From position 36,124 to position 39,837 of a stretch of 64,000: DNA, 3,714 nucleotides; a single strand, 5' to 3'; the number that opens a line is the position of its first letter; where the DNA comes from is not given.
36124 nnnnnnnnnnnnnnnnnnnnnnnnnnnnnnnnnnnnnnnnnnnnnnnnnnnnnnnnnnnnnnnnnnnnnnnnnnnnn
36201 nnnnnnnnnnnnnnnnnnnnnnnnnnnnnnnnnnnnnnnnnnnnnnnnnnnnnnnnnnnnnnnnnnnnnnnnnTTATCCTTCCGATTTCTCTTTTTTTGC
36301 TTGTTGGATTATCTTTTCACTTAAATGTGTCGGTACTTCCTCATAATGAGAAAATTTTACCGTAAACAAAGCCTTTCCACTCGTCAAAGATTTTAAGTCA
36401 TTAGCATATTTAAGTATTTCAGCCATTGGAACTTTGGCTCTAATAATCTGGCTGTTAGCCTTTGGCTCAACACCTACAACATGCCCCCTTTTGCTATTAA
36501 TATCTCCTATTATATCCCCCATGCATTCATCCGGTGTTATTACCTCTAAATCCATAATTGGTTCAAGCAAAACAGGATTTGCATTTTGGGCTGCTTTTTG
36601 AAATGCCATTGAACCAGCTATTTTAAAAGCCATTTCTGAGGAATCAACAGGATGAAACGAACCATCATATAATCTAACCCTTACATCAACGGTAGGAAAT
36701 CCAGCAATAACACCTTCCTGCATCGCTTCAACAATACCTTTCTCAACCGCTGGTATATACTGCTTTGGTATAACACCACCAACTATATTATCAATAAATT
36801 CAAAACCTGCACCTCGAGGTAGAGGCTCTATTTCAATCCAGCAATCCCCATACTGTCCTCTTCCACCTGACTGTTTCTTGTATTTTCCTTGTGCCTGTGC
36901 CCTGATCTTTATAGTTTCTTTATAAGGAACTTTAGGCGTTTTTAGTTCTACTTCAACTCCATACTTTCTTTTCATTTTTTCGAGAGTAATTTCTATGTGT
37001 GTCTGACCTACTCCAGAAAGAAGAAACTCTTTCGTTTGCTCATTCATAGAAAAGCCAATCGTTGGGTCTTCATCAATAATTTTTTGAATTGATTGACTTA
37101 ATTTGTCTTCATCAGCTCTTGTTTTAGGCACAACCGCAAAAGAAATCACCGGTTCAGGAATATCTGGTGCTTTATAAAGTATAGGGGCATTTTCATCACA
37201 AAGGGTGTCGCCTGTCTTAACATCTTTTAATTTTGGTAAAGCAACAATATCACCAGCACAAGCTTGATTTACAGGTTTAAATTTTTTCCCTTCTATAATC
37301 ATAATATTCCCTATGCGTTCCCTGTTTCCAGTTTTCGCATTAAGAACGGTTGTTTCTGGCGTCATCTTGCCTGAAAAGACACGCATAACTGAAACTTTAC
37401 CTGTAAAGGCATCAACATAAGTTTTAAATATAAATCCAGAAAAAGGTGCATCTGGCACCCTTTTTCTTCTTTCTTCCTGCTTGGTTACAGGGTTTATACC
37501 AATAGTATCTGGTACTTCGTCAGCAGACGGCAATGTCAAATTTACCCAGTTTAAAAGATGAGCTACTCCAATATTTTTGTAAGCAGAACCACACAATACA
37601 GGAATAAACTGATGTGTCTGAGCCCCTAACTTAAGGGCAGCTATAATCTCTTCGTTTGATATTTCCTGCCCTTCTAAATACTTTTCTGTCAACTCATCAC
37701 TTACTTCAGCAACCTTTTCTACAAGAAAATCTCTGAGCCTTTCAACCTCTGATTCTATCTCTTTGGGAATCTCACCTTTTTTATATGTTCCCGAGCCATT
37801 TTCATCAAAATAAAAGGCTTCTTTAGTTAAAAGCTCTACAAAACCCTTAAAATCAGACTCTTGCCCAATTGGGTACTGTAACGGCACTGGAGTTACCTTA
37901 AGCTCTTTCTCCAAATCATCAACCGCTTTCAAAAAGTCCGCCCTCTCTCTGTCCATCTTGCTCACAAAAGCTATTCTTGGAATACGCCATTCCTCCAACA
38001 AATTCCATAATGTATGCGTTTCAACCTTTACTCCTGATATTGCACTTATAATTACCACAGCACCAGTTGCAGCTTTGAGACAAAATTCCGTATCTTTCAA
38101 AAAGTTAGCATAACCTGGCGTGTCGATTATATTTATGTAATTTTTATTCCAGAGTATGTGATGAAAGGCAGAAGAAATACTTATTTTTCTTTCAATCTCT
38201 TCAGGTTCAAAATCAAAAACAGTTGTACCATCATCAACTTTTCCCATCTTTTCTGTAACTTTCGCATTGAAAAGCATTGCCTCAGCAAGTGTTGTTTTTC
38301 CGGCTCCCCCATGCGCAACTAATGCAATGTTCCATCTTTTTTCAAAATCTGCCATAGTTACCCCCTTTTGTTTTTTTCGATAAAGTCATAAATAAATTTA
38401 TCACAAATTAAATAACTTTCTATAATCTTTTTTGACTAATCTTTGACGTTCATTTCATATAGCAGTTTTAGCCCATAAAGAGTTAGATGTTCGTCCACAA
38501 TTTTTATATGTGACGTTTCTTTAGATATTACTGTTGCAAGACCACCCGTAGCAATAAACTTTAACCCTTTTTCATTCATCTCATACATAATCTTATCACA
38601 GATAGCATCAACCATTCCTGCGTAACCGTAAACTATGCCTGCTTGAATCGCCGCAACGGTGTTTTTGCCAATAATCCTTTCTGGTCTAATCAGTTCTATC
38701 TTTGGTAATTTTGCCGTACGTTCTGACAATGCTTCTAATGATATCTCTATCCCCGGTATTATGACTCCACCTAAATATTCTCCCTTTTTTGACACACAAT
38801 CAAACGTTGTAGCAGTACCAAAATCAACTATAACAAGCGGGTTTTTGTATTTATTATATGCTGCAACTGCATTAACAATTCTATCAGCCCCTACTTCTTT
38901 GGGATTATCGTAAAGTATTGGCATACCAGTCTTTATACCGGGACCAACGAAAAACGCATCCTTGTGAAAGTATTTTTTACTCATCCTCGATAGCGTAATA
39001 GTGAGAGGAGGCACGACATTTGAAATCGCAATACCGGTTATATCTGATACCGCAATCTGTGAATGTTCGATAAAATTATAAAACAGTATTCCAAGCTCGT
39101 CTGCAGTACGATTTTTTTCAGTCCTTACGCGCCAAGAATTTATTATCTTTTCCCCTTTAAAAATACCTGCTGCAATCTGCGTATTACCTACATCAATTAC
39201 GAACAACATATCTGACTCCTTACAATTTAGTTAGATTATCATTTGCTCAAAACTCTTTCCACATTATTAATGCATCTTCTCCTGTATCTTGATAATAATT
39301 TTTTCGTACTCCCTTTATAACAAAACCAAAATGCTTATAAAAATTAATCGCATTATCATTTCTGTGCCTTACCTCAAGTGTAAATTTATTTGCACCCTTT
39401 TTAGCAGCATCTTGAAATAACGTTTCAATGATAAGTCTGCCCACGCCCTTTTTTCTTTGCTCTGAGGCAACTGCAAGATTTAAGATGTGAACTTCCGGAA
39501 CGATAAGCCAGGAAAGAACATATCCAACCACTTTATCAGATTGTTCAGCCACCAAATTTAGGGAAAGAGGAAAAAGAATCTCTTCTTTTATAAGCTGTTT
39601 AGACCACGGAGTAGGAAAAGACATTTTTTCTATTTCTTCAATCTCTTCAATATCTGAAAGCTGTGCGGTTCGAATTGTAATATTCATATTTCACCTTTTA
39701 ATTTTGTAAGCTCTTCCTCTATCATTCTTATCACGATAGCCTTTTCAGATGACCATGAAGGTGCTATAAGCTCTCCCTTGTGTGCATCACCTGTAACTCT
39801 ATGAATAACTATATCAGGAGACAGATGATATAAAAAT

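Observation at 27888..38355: Candidate new signalling module: EF-G2, helical-repeat protein, orphan MglA GTPase, 3xGAF/dead-GGDEF, MOSC, NtrB, NtrC, MtnA in one coupled run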

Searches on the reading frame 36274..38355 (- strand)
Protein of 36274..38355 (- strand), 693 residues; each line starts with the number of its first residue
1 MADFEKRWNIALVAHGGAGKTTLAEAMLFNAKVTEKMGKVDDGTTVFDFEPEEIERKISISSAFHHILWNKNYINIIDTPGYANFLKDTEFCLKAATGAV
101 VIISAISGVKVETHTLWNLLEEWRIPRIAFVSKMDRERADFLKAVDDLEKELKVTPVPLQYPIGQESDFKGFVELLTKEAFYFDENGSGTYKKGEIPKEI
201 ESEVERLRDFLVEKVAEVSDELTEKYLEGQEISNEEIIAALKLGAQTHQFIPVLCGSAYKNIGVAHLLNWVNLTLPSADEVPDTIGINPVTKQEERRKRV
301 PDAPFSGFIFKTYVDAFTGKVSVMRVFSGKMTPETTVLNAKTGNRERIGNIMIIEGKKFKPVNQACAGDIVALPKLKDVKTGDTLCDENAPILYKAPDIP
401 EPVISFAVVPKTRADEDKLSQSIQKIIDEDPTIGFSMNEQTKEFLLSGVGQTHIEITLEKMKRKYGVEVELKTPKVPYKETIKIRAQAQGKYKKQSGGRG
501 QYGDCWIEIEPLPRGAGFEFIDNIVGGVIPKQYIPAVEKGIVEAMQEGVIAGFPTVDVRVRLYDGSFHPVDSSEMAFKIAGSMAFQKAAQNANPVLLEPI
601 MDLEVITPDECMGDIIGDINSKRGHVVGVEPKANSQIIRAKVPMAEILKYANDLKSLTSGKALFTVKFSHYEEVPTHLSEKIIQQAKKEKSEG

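Call 4: search_protein_families(library=pfam, proteins=[window:36274-38355:-], max_evalue=0.01)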
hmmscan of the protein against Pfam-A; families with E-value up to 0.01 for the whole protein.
window:36274-38355:- (693 aa): 8 families
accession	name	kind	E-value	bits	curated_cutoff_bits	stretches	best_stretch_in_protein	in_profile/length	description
PF03764.24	EFG_IV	-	6.1e-49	165.3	24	1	474-593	1-121/121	Elongation factor G, domain IV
PF00009.33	GTP_EFTU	-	2.3e-42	145.1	26.5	1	7-276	3-187/188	Elongation factor Tu GTP binding domain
PF14492.12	EFG_III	-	1.2e-29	102.6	27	1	399-472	1-74/75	Elongation Factor G, domain III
PF00679.30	EFG_C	-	2.8e-28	98.2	27.9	1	595-681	1-88/89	Elongation factor G C-terminus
PF22042.2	EF-G_D2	-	4.9e-19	68.7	27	1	304-387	1-83/84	Elongation factor G domain 2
PF03144.31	GTP_EFTU_D2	-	1.4e-10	41.8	30.3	1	319-386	1-73/73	Elongation factor Tu domain 2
PF16658.11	RF3_C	-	2.5e-05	24.5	40.1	1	408-487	15-94/132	Class II release factor RF3, C-terminal domain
PF00735.24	Septin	-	0.0015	18.3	26.2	1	8-92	5-81/280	Septin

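Call 5: search_protein_families(library=ncbifam, proteins=[window:36274-38355:-], max_evalue=0.01)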
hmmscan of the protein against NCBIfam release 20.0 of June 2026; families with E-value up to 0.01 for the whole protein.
window:36274-38355:- (693 aa): 29 families (the best 25 are shown)
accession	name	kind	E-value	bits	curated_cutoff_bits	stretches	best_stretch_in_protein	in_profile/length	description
NF009381.0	PRK12740.1-5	subfamily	1.7e-279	929.1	583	1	6-691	8-690/692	elongation factor G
TIGR00484.1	EF-G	equivalog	6.5e-226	751.7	659.4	1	3-687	6-690/691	elongation factor G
NF009891.0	PRK13351.1-1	equivalog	5.4e-193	643.3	597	1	8-688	10-679/681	elongation factor G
NF009377.1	PRK12740.1-1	equivalog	1.8e-186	621.6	890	1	8-682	14-698/700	elongation factor G-like protein EF-G2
NF009379.0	PRK12740.1-3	equivalog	1.2e-171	572.7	513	1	8-688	9-672/674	elongation factor G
NF058620.1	EFG2_Bacteroid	exception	2e-163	545.5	1000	2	9-515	11-511/717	elongation factor G2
NF012153.1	tet_protect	equivalog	3.3e-101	339.4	775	1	9-671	2-614/614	tetracycline resistance ribosomal protection protein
TIGR00490.1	aEF-2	equivalog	4.1e-76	256.6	738.45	3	300-513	285-495/720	elongation factor EF-2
NF033148.1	tet_protect_M_W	exception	5.7e-70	236.4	1100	2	213-685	176-621/639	TetM/TetW/TetO/TetS family tetracycline resistance ribosomal protection protein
NF000120.3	47473_otr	exception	1.4e-64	218.8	900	2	211-665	177-607/608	tetracycline resistance ribosomal protection protein Otr(A)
NF001964.0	PRK00741.1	equivalog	1.4e-63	215.1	473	1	3-478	8-469/529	peptide chain release factor 3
NF012154.0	tet_protect_Q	exception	2e-59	201.5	1425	2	212-684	177-624/638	tetracycline resistance ribosomal protection protein Tet(Q)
NF012155.1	tet_protect_M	exception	7.4e-57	192.9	1420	2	213-672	176-611/639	tetracycline resistance ribosomal protection protein Tet(M)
NF009892.0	PRK13351.1-3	equivalog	1.3e-49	169.2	640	2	9-159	5-160/623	elongation factor G-like protein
TIGR01394.1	TypA_BipA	equivalog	2e-49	168.3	757.3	3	9-152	3-147/594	translational GTPase TypA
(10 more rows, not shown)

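Call 20: search_solved_structures(query=window:36274-38355:-, max_evalue=1e-50)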
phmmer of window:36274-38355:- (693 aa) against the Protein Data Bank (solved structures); distinct sequences matched with E-value up to 1e-50: 58.
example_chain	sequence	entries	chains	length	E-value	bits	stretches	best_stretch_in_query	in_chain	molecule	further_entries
1dar_A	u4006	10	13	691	7.4e-187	626.1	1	3-684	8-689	ELONGATION FACTOR G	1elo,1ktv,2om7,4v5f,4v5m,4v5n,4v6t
2bm1_A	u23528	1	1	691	8e-187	626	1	3-684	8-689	ELONGATION FACTOR G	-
4v9j_AY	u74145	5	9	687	9e-187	625.9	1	3-684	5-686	Elongation factor G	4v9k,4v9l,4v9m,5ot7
4w29_AY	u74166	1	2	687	1e-186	625.7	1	3-684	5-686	Elongation factor G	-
4wpo_BZ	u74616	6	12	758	1.1e-186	625.6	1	3-684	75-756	50S ribosomal protein L9,Elongation factor G | Chimera protein of 50S ribosomal protein L9 and Elongation factor G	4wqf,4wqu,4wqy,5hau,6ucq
1efg_A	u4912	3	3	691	1.4e-186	625.3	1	3-684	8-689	ELONGATION FACTOR G | PROTEIN (ELONGATION FACTOR G)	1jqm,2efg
4v9h_AY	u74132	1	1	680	3.6e-186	623.9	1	8-683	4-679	Elongation factor G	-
2j7k_A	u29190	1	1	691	3.6e-186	623.9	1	3-684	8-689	ELONGATION FACTOR G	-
4myt_A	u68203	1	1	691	4.4e-186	623.6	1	3-684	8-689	Elongation factor G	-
4m1k_A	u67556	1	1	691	6.8e-186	623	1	3-684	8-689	Elongation factor G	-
4myu_A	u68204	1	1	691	1.7e-185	621.7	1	3-684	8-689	Elongation factor G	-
1fnm_A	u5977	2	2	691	2e-185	621.4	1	3-684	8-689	ELONGATION FACTOR G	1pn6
2bm0_A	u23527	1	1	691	2.4e-185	621.1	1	3-684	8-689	ELONGATION FACTOR G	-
3izp_E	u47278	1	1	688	5.2e-185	620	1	3-683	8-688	Elongation factor G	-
3zz0_A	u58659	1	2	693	1.2e-184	618.8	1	4-687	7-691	Elongation factor G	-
1wdt_A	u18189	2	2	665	2e-143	482.6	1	9-688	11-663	elongation factor G homolog | Elongation factor G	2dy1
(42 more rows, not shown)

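Call 87: search_protein_families(library=padloc, proteins=[window:36274-38355:-], max_evalue=0.001)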
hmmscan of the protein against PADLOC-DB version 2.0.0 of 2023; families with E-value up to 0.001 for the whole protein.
window:36274-38355:- (693 aa): 1 family
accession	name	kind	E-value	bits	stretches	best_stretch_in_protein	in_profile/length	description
PDLC04140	mad8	-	0.0002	19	1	3-71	23-85/314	mads_8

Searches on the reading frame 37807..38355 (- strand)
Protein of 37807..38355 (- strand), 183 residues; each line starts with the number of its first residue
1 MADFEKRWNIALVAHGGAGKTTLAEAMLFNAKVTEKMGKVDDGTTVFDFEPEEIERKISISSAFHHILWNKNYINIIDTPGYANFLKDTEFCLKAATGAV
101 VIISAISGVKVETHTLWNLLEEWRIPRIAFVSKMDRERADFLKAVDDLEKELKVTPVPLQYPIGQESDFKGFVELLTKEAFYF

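Call 48: search_solved_structures(query=window:37807-38355:-, max_evalue=1e-20, show_alignments=3)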
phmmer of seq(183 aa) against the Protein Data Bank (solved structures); distinct sequences matched with E-value up to 1e-20: 58.
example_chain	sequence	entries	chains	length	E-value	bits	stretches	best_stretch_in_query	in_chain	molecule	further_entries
7nsh_BC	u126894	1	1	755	2.9e-40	141.2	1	6-180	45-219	Ribosome-releasing factor 2, mitochondrial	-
7l20_w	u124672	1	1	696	2.4e-39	138.2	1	6-180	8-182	Ribosome-releasing factor 2, mitochondrial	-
7pao_9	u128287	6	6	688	2.7e-39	138.1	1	9-183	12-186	Elongation factor G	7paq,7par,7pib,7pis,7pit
5tv2_A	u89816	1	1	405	9e-39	136.4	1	4-177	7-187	Elongation factor G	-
5ty0_A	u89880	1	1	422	3.7e-38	134.4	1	9-182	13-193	Elongation factor G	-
6b8d_A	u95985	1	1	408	7.9e-38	133.3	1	4-180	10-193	Elongation factor G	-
6n0i_A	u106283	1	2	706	1.2e-37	132.7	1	7-182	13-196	Elongation factor G 2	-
6bk7_A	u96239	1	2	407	3.4e-37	131.3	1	4-180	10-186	Elongation factor G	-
4fn5_A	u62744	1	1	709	3.8e-37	131.1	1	7-183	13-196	Elongation factor G 1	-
7ug7_EF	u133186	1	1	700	6.1e-37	130.4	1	8-180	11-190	Elongation factor G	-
9rtu_x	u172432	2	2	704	6.1e-37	130.4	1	8-180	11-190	Elongation factor G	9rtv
7ss9_8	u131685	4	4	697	6.1e-37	130.4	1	8-180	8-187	Elongation factor G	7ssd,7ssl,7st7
2rdo_7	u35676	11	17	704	6.1e-37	130.4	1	8-180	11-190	Elongation factor G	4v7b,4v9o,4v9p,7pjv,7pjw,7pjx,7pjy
3j0e_H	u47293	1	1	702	6.1e-37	130.4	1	8-180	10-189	Elongation factor G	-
7n2c_EF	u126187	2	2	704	6.2e-37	130.4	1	8-180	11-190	Elongation factor G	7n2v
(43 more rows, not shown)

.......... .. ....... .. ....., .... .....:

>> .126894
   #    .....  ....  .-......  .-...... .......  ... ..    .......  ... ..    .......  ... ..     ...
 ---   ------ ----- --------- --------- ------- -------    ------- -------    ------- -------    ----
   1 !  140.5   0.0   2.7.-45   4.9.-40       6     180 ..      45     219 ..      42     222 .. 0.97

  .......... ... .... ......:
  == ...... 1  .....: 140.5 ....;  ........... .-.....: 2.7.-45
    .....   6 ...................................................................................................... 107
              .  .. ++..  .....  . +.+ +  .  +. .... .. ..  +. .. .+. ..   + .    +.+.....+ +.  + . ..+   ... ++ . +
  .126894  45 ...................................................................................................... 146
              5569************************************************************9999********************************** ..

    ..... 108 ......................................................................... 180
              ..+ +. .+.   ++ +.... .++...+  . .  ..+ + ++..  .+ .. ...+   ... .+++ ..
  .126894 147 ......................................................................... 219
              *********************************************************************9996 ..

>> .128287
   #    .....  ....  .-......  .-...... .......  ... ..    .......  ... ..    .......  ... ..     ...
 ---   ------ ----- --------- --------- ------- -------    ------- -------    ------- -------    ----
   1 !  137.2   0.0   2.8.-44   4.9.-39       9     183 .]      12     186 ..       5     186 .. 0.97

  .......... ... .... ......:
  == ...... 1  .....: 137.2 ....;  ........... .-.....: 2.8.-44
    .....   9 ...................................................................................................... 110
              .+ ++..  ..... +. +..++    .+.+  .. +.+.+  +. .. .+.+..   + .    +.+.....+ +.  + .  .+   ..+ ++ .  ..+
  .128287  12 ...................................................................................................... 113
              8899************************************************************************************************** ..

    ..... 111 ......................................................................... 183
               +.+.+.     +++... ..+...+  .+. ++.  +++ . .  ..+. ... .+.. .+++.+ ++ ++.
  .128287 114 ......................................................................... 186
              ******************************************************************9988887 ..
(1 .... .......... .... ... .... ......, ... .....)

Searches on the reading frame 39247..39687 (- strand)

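Call 31: search_protein_families(library=pfam, proteins=[window:39247-39687:-], max_evalue=0.01)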
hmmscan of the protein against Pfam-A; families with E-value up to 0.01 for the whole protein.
window:39247-39687:- (146 aa): 7 families
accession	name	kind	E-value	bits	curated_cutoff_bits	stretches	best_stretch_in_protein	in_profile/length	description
PF00583.31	Acetyltransf_1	-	8.8e-20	71.6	20.7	1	14-122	2-116/116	Acetyltransferase (GNAT) family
PF13508.13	Acetyltransf_7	-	2.5e-14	53.8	27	1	45-123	6-83/84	Acetyltransferase (GNAT) domain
PF13673.13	Acetyltransf_10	-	1.6e-12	48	23.6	1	24-124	13-109/128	Acetyltransferase (GNAT) domain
PF13420.13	Acetyltransf_4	-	2.1e-08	34.8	24.3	1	45-137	52-149/155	Acetyltransferase (GNAT) domain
PF08445.16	FR47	-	1.7e-06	28.4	22.1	1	58-123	13-78/86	FR47-like protein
PF24553.2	Rv0428c_C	-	0.00031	20.9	27.2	1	69-124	163-217/224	Probable histone acetyltransferase Rv0428c C-terminal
PF13527.13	Acetyltransf_9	-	0.00068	20.1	25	0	5-122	2-124/127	Acetyltransferase (GNAT) domain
